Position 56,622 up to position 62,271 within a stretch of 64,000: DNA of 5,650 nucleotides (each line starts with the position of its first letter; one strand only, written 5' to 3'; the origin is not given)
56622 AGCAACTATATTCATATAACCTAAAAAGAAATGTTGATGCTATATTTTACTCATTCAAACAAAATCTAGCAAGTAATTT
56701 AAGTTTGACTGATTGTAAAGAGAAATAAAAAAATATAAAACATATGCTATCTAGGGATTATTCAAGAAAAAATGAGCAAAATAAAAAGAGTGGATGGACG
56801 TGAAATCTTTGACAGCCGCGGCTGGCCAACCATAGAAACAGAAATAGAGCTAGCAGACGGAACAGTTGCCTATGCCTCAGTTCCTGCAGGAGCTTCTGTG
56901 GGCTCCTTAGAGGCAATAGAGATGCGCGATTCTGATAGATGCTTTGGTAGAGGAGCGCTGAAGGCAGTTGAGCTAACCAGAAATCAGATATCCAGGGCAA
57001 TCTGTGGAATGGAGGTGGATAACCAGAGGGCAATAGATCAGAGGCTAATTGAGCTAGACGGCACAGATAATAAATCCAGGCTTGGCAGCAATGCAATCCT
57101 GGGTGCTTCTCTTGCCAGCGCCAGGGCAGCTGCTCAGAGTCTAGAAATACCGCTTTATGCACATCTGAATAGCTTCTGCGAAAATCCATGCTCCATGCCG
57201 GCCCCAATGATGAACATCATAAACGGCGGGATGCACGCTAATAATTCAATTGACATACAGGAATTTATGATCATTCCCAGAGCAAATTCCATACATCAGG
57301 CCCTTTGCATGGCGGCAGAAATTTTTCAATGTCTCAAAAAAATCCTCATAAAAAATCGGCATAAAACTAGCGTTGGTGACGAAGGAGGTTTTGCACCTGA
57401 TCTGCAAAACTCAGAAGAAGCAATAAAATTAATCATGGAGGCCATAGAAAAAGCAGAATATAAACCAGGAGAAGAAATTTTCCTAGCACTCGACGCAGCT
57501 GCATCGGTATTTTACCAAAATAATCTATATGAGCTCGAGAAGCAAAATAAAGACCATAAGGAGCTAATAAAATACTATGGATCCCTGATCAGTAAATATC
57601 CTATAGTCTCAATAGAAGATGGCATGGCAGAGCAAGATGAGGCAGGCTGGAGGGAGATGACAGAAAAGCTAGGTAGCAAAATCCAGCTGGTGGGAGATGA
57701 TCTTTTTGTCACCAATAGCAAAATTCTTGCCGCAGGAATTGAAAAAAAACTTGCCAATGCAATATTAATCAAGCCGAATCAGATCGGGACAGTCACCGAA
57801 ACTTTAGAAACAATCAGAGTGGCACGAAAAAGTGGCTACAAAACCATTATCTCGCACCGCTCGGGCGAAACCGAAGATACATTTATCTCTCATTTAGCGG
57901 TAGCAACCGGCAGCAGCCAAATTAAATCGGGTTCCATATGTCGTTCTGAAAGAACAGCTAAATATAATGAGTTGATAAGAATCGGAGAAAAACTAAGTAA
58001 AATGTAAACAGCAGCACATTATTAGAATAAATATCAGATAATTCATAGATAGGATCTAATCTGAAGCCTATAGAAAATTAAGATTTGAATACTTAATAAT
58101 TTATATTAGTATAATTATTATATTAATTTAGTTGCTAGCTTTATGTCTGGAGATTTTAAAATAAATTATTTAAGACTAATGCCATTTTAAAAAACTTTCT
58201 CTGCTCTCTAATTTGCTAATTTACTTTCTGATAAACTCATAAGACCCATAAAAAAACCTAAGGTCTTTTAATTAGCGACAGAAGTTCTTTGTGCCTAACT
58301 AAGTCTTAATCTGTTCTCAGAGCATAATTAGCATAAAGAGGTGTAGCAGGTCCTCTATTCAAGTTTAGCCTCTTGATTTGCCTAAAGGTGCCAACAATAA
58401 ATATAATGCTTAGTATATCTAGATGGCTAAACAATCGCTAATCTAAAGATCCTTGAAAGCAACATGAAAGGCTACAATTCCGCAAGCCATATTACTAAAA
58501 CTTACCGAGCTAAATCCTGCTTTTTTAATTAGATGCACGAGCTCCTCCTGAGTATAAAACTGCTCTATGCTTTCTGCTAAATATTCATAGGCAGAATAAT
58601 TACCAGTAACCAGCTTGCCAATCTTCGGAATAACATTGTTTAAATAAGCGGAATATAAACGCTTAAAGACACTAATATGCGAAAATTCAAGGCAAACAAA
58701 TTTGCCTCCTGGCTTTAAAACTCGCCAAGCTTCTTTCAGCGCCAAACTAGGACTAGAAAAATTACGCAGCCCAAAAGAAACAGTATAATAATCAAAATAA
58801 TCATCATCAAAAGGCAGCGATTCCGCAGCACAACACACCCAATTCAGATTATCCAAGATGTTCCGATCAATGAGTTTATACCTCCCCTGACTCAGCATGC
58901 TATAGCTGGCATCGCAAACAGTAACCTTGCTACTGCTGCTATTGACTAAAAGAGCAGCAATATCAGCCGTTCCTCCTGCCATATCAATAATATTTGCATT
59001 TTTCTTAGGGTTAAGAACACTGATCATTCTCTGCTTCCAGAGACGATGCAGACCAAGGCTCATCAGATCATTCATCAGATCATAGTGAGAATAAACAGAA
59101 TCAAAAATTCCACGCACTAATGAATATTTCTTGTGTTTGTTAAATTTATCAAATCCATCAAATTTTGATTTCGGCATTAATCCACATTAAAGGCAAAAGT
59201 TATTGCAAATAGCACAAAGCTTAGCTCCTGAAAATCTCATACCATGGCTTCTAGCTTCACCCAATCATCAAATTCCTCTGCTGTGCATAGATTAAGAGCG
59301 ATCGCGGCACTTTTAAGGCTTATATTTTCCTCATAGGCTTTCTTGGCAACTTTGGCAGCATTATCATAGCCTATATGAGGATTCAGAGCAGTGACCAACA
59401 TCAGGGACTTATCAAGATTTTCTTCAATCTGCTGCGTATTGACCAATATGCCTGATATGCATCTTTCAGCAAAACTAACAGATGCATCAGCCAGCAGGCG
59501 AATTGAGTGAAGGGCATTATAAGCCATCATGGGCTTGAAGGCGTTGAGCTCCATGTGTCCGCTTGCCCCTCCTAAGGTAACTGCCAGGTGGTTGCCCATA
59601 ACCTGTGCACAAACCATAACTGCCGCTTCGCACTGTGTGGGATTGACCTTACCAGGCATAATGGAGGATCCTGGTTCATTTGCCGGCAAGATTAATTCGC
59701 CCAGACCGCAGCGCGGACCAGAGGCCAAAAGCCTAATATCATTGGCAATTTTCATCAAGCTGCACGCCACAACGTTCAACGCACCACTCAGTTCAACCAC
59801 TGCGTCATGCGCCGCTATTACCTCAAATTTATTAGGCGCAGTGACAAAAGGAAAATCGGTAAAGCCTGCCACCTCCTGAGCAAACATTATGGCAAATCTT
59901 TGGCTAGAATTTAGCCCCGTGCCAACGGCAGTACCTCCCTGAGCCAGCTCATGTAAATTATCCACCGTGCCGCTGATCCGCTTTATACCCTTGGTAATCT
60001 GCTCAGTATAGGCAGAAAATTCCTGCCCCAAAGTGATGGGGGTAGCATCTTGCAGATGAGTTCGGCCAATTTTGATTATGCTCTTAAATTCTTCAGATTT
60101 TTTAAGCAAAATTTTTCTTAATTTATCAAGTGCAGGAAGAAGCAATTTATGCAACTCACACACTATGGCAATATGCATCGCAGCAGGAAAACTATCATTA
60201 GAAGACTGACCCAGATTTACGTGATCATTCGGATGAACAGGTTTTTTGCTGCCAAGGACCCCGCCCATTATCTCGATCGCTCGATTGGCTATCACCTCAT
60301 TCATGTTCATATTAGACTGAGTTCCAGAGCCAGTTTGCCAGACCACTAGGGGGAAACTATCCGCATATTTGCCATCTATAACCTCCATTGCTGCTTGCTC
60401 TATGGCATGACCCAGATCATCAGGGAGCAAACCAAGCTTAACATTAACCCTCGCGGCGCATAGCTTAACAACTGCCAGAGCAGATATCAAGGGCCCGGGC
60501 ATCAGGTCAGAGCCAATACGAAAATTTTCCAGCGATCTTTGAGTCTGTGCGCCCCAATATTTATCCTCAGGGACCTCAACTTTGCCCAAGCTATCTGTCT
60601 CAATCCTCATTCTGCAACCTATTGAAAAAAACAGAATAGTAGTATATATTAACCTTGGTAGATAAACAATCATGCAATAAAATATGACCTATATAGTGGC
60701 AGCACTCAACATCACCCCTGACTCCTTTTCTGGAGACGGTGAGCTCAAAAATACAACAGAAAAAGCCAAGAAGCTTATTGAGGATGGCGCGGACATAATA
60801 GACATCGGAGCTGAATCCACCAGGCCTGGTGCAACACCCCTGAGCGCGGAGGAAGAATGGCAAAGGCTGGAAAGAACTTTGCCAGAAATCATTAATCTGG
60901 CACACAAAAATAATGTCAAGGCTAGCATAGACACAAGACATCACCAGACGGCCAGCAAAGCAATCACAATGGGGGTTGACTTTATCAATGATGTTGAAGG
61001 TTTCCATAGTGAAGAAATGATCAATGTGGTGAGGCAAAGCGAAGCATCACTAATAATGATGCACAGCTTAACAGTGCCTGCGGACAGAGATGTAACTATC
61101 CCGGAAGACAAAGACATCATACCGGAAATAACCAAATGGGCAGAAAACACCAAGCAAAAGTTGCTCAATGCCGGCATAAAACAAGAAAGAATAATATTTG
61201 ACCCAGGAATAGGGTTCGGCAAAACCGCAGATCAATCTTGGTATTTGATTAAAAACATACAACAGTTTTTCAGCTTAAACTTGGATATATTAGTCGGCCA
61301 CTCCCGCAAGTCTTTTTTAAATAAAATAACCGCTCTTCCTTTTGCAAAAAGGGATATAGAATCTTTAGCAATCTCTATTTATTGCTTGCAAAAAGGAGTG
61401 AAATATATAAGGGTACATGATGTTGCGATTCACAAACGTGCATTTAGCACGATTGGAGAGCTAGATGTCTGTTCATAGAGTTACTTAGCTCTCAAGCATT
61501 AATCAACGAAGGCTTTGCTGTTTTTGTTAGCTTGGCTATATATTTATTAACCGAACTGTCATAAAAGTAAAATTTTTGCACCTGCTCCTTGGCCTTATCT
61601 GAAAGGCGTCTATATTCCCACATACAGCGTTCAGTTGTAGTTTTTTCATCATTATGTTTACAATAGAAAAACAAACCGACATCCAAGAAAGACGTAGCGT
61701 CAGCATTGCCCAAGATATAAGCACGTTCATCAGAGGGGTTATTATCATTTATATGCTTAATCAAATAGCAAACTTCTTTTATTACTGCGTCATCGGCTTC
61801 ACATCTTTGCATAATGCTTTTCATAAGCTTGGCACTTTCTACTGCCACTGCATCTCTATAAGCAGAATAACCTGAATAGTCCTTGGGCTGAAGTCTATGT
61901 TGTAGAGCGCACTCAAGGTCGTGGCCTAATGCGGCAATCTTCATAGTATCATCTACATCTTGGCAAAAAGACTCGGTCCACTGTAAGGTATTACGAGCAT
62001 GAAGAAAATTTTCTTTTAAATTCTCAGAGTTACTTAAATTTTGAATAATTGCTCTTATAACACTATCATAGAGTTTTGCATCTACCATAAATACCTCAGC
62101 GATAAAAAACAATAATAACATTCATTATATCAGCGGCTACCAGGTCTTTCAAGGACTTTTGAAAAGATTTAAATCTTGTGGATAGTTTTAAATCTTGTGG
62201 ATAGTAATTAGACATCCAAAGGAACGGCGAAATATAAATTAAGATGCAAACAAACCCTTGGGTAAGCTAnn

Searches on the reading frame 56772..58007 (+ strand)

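Call 72: search_protein_families(library=pfam, proteins=[window:56772-58007:+], max_evalue=0.00001)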
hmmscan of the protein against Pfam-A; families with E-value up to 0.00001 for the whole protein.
window:56772-58007:+ (411 aa): 2 families
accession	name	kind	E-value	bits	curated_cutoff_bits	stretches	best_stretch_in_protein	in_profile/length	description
PF00113.28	Enolase_C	-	4.5e-110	368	21.5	1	141-409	3-282/296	Enolase, C-terminal TIM barrel domain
PF03952.21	Enolase_N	-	2.1e-46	157.8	35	1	4-132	1-131/131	Enolase, N-terminal domain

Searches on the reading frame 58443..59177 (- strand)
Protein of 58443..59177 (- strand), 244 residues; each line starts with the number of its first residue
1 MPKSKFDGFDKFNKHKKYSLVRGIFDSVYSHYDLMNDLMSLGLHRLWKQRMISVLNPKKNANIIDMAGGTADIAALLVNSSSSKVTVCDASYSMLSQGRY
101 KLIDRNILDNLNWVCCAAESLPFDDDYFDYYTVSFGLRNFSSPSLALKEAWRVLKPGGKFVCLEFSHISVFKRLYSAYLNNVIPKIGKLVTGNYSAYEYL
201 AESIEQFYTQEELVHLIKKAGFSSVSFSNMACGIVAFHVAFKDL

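Call 72: search_protein_families(library=pfam, proteins=[window:58443-59177:-], max_evalue=0.00001)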
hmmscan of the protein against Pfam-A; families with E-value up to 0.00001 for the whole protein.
window:58443-59177:- (244 aa): 6 families
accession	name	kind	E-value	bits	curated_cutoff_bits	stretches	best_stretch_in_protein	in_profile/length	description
PF01209.24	Ubie_methyltran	-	1.1e-76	257.6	20.1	1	17-242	8-233/233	ubiE/COQ5 methyltransferase family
PF08241.18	Methyltransf_11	-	3.5e-17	63.3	21.2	1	65-162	2-95/95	Methyltransferase domain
PF13649.12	Methyltransf_25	-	1.2e-15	58.4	27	1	63-158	1-97/97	Methyltransferase domain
PF13847.12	Methyltransf_31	-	7e-09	36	27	1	58-172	2-119/145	Methyltransferase domain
PF08242.18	Methyltransf_12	-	4.6e-08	34.1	30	1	65-160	2-98/98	Methyltransferase domain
PF13489.12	Methyltransf_23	-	1.6e-06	28.4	27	1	56-225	19-162/164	Methyltransferase domain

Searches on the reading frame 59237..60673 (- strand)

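Call 72: search_protein_families(library=pfam, proteins=[window:59237-60673:-], max_evalue=0.00001)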
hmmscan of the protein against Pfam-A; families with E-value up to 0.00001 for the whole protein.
window:59237-60673:- (478 aa): 2 families
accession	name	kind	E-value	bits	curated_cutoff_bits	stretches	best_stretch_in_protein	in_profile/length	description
PF00206.25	Lyase_1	-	1.3e-111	373.4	27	1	30-360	1-312/312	Lyase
PF10415.14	FumaraseC_C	-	4e-23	82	32.5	1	426-478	1-53/54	Fumarase C C-terminus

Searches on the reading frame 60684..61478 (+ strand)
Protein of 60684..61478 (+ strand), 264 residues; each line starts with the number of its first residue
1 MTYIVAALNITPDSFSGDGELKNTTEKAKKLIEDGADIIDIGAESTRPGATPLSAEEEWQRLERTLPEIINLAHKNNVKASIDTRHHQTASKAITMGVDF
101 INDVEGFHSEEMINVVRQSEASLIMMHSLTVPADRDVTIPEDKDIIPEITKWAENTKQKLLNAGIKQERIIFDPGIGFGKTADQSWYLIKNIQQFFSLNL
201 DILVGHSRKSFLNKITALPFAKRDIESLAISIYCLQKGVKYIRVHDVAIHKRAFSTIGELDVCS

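Call 72: search_protein_families(library=pfam, proteins=[window:60684-61478:+], max_evalue=0.00001)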
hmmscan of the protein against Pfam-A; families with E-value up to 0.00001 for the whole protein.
window:60684-61478:+ (264 aa): 1 family
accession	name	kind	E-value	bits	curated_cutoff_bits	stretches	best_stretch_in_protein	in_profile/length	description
PF00809.28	Pterin_bind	-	2.4e-65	221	25.5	1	7-245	3-244/244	Pterin binding enzyme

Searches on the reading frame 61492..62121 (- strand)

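Call 72: search_protein_families(library=pfam, proteins=[window:61492-62121:-], max_evalue=0.00001)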
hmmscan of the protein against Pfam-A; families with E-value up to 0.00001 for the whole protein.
window:61492-62121:- (209 aa): 1 family
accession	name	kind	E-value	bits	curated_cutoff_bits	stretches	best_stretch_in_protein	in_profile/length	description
PF13875.12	DUF4202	-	4.3e-14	53.2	35.1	1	31-185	21-174/183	Domain of unknown function (DUF4202)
